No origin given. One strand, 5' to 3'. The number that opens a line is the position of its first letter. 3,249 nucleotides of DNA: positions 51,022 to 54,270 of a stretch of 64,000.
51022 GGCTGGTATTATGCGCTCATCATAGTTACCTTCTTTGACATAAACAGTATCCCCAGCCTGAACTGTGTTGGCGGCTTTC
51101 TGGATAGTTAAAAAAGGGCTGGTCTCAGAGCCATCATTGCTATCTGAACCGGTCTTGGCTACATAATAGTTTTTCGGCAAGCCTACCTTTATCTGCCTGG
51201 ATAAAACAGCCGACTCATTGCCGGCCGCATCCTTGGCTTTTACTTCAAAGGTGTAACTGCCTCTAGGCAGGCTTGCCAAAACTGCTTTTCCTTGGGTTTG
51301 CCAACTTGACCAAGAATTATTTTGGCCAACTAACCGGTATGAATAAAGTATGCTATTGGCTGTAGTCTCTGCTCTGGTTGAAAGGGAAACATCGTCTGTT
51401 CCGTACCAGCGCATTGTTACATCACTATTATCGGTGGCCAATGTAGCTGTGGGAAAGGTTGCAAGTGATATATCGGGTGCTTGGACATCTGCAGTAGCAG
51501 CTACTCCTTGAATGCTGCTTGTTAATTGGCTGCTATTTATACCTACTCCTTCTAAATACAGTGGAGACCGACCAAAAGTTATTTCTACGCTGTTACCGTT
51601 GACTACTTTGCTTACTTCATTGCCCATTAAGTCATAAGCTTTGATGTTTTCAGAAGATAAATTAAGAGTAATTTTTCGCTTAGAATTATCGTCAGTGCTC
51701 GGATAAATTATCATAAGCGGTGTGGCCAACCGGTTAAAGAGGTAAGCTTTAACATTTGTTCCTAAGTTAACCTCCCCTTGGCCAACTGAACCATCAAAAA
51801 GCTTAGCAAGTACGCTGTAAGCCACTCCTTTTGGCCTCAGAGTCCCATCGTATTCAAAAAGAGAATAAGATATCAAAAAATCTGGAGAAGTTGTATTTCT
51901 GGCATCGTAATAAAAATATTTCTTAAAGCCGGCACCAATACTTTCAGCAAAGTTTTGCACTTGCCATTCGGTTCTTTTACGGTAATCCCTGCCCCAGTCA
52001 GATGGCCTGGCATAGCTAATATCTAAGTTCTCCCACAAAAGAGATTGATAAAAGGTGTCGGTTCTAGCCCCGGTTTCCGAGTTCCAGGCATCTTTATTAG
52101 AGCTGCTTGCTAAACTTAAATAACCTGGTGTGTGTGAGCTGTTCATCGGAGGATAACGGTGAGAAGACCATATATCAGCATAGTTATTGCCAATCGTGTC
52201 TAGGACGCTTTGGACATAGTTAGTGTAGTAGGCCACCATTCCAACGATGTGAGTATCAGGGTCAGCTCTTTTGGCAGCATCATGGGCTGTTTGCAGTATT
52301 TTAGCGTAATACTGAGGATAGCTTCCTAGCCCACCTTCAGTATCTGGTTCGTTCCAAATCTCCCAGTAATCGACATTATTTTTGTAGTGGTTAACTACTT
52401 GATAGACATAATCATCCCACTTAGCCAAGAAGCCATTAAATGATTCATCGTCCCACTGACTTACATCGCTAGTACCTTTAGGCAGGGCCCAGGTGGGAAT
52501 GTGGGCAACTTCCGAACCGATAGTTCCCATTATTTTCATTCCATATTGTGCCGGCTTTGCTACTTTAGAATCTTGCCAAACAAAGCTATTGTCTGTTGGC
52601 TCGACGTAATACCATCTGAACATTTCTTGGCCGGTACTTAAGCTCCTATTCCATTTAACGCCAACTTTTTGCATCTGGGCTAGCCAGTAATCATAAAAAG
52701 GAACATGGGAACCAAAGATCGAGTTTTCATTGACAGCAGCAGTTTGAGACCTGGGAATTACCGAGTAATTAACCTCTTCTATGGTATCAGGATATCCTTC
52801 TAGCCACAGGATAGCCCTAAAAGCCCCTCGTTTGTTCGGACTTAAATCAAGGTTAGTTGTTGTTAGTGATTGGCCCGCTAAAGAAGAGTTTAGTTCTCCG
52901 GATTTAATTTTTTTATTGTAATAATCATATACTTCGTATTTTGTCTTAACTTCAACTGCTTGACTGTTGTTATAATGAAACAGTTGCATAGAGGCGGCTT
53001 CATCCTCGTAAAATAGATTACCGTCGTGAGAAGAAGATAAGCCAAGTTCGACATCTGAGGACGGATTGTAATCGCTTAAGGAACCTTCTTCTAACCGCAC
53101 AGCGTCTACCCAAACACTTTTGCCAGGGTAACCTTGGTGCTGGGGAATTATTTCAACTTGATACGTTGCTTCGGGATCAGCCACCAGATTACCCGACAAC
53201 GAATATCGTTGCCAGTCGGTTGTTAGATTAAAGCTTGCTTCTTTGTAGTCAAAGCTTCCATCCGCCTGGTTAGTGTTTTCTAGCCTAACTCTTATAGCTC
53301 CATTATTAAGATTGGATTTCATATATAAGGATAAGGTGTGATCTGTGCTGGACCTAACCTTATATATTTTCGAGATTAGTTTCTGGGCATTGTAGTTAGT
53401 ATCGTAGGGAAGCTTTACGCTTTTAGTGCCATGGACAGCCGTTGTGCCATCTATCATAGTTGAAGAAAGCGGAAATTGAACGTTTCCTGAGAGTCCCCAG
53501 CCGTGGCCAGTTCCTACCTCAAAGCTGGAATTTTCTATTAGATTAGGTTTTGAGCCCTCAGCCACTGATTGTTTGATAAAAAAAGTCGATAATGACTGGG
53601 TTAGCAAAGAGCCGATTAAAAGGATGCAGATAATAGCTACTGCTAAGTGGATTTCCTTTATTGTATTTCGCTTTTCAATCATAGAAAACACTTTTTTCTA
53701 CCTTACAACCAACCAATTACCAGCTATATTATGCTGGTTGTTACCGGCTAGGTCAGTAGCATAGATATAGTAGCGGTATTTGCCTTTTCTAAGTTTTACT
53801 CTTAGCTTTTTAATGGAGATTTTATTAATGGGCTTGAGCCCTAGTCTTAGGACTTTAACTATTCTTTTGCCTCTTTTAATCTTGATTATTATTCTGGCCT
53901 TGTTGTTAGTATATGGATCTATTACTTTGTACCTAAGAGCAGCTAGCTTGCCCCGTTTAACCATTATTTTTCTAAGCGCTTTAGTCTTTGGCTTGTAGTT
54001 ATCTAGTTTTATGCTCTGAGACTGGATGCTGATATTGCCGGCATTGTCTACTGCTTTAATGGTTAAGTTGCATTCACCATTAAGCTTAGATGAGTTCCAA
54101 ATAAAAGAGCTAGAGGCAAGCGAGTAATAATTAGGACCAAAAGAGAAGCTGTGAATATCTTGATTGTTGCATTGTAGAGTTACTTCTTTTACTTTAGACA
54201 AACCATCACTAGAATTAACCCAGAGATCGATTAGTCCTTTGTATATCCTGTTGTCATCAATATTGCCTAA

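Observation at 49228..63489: Tandem giant genes encoding multi-catalytic extracellular carbohydrate-active megaproteins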

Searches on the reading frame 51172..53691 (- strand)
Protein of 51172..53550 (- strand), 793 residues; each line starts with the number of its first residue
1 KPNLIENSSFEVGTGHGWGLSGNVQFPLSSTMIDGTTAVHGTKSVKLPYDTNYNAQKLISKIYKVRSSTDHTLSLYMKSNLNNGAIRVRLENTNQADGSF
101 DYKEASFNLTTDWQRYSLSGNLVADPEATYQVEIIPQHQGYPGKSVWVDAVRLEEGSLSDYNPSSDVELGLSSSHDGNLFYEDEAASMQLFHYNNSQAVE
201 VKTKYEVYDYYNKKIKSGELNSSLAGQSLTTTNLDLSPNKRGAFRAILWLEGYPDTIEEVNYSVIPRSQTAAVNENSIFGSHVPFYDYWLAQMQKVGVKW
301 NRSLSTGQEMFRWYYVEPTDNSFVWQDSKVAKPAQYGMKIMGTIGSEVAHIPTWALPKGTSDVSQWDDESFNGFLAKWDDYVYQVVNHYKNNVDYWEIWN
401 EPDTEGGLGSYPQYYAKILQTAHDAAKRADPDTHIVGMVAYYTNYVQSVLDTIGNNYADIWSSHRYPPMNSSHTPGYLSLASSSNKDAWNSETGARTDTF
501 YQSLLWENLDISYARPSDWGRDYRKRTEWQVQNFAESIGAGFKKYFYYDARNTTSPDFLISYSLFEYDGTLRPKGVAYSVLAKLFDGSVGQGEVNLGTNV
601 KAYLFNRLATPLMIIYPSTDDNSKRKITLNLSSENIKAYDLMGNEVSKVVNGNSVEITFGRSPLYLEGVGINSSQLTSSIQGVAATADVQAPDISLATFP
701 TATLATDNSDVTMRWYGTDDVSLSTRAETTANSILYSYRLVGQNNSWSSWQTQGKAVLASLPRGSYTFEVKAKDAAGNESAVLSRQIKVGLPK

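Call 58: search_solved_structures(query=A5, max_evalue=0.01, show_alignments=2)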
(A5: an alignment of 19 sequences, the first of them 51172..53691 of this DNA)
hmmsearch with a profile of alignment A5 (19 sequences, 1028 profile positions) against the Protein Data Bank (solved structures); distinct sequences matched with E-value up to 0.01: 169 (the best 60 are shown).
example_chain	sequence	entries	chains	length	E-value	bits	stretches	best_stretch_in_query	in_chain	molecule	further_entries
5jvk_A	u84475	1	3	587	1.6e-20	75.9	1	393-810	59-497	Uncharacterized protein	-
5bx9_A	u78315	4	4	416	6.1e-15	57.5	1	448-727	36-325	PslG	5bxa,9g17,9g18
4zn2_A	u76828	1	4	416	6.3e-15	57.4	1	448-727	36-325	PslG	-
5mrj_A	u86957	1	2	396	2e-14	55.7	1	466-583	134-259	Beta-xylanase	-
1ta3_B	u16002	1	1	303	7.5e-14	53.9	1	465-583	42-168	Endo-1,4-beta-xylanase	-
1nq6_A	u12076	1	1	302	1.2e-13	53.1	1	465-583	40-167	Xys1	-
2bs9_A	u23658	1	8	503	2.9e-12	48.6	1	513-617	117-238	BETA-XYLOSIDASE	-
1w91_A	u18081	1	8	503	2.9e-12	48.6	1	513-617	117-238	BETA-XYLOSIDASE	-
1b30_A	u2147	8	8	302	3.4e-12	48.4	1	464-583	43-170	PROTEIN (XYLANASE) | ENDO-1,4-BETA-XYLANASE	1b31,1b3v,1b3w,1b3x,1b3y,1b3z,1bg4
6q8m_A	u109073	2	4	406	4.1e-12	48.1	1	465-583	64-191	Beta-xylanase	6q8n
4xuy_A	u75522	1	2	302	4.2e-12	48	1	464-583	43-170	Probable endo-1,4-beta-xylanase C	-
5z3k_A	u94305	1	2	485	4.3e-12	48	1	478-728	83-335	glucosidase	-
3wuf_A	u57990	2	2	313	5.4e-12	47.7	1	465-583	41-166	Endo-1,4-beta-xylanase A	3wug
7wha_A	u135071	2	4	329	5.9e-12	47.6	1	465-582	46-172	Beta-xylanase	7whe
6jdt_A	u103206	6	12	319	6e-12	47.5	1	465-582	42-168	Beta-xylanase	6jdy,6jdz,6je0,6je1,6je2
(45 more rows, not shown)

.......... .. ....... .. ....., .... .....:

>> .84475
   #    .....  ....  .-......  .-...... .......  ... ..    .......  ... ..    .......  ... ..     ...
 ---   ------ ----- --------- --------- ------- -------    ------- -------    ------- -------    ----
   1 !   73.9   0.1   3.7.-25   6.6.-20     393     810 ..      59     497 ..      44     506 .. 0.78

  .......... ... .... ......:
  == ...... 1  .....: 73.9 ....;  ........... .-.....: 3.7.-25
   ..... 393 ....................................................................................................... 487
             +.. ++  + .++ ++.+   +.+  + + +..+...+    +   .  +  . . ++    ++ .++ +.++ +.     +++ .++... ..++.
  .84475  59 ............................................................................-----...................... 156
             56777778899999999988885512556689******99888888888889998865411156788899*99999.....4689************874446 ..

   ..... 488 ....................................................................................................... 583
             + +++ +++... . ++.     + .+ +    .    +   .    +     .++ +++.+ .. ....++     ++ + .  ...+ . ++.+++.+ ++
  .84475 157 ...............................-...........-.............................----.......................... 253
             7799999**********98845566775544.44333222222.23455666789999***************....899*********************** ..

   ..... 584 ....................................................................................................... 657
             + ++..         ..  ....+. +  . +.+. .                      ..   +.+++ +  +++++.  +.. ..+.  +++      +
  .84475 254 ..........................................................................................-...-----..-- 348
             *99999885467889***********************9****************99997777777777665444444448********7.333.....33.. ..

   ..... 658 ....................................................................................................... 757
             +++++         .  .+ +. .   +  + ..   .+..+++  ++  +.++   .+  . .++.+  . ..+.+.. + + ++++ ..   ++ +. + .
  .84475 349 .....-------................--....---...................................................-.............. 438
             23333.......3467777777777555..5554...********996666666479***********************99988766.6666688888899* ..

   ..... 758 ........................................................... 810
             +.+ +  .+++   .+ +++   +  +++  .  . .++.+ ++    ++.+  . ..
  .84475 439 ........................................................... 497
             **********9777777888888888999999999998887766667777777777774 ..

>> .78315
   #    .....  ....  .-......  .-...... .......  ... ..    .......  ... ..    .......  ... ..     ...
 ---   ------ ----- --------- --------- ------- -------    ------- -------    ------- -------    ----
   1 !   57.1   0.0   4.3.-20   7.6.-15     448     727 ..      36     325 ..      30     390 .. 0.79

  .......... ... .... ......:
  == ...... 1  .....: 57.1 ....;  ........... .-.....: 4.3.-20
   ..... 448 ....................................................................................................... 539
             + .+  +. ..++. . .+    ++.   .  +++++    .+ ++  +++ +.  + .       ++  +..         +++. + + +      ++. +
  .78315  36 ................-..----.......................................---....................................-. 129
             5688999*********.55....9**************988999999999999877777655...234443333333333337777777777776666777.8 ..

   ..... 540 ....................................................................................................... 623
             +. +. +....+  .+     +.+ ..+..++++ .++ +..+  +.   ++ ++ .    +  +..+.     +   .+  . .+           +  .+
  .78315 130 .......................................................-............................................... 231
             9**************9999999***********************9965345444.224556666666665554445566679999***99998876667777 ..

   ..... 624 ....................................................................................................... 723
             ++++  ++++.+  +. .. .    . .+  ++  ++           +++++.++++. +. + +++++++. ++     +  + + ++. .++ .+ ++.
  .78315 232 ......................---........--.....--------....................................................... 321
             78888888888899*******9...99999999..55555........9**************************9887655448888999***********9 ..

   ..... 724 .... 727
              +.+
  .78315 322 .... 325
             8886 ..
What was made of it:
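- On GH39 (B_GH): Profile against 5JVK (GH39wh2) 1.6e-20 over about 420 positions, PslG 6e-15, GH39 xylosidases about 1e-12 (call 58).
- Closest known: PslG. Same: B_GH's family profile matches both over the barrel and flanking sandwiches (E 1.6e-20 and 6e-15, call 58).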

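Call 82: search_dna_similar(query=window:51172-53550:-, collection=phages, mode=protein, max_evalue=0.001, max_rows=15)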
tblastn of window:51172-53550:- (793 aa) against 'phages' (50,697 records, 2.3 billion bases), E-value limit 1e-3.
Records with a match: 2; places in all: 2; records where one place covers at least 80% of the query: 0.
Best place of each record, by identity: <60% 2.
By first word of the organism name: Caulobacter 2.
By host as written in the record: Caulobacter crescentus CB15 2.
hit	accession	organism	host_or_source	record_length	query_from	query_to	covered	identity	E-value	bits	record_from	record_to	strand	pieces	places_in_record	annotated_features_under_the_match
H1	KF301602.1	Caulobacter phage Cr30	Caulobacter crescentus CB15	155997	313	436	16%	26.9%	4e-4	50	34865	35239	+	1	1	beta-1,4 xylanase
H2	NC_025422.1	Caulobacter phage Cr30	Caulobacter crescentus CB15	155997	313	436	16%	26.9%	4e-4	50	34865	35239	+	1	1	beta-1,4 xylanase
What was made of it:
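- A tblastn search of 50,697 phage records found only one weak, partial match (call 82).
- Tried and rejected: A phage-collection tblastn with the B-type module gave one weak, partial hit (call 82).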

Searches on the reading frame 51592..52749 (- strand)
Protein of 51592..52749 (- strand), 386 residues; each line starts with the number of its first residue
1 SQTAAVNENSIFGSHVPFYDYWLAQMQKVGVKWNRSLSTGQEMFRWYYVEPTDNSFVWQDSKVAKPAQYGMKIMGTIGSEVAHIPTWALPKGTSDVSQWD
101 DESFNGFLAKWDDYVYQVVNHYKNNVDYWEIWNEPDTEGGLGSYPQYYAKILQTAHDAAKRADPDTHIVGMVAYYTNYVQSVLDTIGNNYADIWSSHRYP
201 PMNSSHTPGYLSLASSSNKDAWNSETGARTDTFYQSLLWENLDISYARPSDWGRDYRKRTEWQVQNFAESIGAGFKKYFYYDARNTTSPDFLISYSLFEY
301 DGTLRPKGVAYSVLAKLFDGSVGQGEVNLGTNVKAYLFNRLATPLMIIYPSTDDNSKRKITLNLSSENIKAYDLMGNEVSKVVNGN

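Call 12: search_protein_families(library=pfam, proteins=[window:51592-52749:-], max_evalue=1)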
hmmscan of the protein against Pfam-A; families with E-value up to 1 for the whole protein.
seq(386 aa): 1 family
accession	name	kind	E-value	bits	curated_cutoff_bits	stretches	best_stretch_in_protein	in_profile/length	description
PF00331.26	Glyco_hydro_10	-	9.5e-05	22.2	22.1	1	40-168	41-167/311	Glycosyl hydrolase family 10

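Call 14: search_solved_structures(query=window:51592-52749:-, max_evalue=1, show_alignments=3)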
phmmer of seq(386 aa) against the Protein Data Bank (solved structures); distinct sequences matched with E-value up to 1: 23.
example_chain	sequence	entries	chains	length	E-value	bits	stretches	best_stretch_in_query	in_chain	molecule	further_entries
1nq6_A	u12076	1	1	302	0.00015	24.2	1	40-143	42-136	Xys1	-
1ta3_B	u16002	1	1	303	0.00076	21.8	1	38-201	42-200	Endo-1,4-beta-xylanase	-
9w4b_A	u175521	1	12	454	0.0023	20.3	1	81-147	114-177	beta-glucosidase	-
5bx9_A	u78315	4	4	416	0.0037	19.6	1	125-218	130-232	PslG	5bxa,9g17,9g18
4zn2_A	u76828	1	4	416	0.0037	19.6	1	125-218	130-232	PslG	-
9w4f_A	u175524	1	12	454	0.0054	19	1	81-146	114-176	beta-glucosidase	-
3wuf_A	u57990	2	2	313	0.0088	18.3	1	39-168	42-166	Endo-1,4-beta-xylanase A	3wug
3wub_A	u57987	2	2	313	0.01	18.1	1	39-168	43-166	Endo-1,4-beta-xylanase A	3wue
3cuf_A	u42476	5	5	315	0.013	17.8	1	37-167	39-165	Exo-beta-1,4-glucanase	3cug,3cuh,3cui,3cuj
1exp_A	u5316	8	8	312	0.013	17.8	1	37-167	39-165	BETA-1,4-D-GLYCANASE CEX-CD | BETA-1,4-XYLANASE | EXO-1,4-BETA-D-GLYCANASE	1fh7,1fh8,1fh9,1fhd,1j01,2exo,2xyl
4w8l_A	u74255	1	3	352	0.014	17.6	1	36-140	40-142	Endo-1,4-beta-xylanase C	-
2dep_A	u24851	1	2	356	0.017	17.4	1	44-149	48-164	Thermostable celloxylanase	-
1vbr_A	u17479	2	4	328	0.027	16.7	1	98-169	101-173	endo-1,4-beta-xylanase B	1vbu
6fhf_A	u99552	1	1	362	0.027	16.7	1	47-163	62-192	Design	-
7wh6_A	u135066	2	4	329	0.027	16.7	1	40-168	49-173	Beta-xylanase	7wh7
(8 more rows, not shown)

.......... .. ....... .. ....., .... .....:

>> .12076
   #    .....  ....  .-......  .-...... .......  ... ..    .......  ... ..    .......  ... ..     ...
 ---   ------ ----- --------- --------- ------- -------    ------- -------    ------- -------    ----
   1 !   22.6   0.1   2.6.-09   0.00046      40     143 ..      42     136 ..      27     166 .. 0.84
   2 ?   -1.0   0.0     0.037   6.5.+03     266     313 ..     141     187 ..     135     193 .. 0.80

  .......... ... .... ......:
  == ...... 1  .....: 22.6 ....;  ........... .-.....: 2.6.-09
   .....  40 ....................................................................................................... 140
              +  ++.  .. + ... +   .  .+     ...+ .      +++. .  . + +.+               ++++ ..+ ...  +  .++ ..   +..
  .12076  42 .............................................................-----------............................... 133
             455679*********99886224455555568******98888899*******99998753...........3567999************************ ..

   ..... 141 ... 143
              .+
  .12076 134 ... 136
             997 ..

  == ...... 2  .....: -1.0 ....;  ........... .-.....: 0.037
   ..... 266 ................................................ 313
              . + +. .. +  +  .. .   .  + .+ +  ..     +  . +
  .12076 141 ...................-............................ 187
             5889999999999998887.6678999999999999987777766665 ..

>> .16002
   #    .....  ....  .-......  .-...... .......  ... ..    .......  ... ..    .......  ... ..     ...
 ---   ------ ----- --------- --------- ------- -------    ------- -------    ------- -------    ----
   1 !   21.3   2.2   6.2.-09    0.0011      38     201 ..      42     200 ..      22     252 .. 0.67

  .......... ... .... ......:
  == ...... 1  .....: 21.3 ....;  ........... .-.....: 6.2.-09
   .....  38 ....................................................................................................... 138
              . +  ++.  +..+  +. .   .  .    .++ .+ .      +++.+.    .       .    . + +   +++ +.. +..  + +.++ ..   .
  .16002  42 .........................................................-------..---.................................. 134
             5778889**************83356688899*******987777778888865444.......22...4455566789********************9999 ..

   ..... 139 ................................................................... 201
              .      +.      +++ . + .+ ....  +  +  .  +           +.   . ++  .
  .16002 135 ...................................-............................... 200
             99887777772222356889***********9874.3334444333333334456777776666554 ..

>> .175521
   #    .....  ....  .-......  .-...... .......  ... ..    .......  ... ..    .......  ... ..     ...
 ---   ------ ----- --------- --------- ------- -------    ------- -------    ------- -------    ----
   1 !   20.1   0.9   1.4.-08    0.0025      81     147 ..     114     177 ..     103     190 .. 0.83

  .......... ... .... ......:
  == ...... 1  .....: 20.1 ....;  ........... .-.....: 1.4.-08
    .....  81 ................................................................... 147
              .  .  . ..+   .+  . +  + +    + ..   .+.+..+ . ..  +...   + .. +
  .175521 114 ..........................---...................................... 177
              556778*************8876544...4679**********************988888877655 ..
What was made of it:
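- On GH10 (B_GH): PDB GH10 matches are limited to the strand 3-4 region (calls 14, 58).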

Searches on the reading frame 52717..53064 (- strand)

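Call 12: search_protein_families(library=pfam, proteins=[window:52717-53064:-], max_evalue=1)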
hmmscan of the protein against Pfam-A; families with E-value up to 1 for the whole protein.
seq(116 aa): 1 family
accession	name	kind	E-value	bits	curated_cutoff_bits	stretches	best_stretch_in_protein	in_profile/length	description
PF14157.12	YmzC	-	0.013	16.1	27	1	12-47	26-60/62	YmzC-like protein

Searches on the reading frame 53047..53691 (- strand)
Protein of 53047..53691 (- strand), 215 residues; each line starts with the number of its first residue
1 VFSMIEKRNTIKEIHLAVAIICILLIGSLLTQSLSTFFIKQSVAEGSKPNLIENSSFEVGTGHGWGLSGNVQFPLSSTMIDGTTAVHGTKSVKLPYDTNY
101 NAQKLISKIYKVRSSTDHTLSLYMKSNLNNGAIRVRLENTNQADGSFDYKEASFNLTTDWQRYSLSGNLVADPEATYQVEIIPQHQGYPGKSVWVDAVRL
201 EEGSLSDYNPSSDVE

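Call 12: search_protein_families(library=pfam, proteins=[window:53047-53691:-], max_evalue=1)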
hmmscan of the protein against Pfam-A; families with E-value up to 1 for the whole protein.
seq(215 aa): 1 family
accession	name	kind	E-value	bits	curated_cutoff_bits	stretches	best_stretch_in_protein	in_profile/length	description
PF02018.23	CBM_4_9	-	1.1e-06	29.5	25.9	1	50-164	2-113/136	Carbohydrate binding domain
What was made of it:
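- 53077..53544 (-): CBM4_9 module. Pfam CBM_4_9, E 1.1e-6, 29.5 bits against a 25.9 cut-off (call 12).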

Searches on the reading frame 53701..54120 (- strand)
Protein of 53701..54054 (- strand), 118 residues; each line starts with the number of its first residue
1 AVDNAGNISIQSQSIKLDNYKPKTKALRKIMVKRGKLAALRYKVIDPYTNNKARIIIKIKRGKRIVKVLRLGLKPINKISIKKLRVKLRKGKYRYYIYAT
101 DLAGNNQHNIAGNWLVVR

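Call 12: search_protein_families(library=pfam, proteins=[window:53701-54054:-], max_evalue=1)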
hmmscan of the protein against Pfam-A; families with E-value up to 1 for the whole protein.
seq(118 aa): 1 family
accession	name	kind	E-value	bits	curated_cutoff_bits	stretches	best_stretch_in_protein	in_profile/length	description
PF19077.6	Big_13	-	0.0035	18.2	27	1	84-109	68-93/102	Bacterial Ig-like domain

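Call 26: find_homologous_proteins(query=window:53701-53994:-, max_evalue=0.001)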
Query seq(98 aa): 7 candidates shared short words with the query, none scored E <= 0.001.

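Call 30: find_related_loci(query=A2, collection=genome_contigs, flank=10000)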
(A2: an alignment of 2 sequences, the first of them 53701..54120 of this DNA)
Query A2 (140 aa) in genome_contigs; peptide patterns used: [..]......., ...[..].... (x = any residue, [..] = any of these).
33 stretches matched a pattern; 1 encode a relative of the query (tblastn E <= 1e-3); 1 distinct loci.
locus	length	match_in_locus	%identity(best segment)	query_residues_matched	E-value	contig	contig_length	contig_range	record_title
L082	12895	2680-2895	34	69-140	7e-6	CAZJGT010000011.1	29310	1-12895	MAG TPA_asm: uncultured Thermoleophilia bacterium isolate binchicken_co269_229 genome assembly, contig: NODE_1345_length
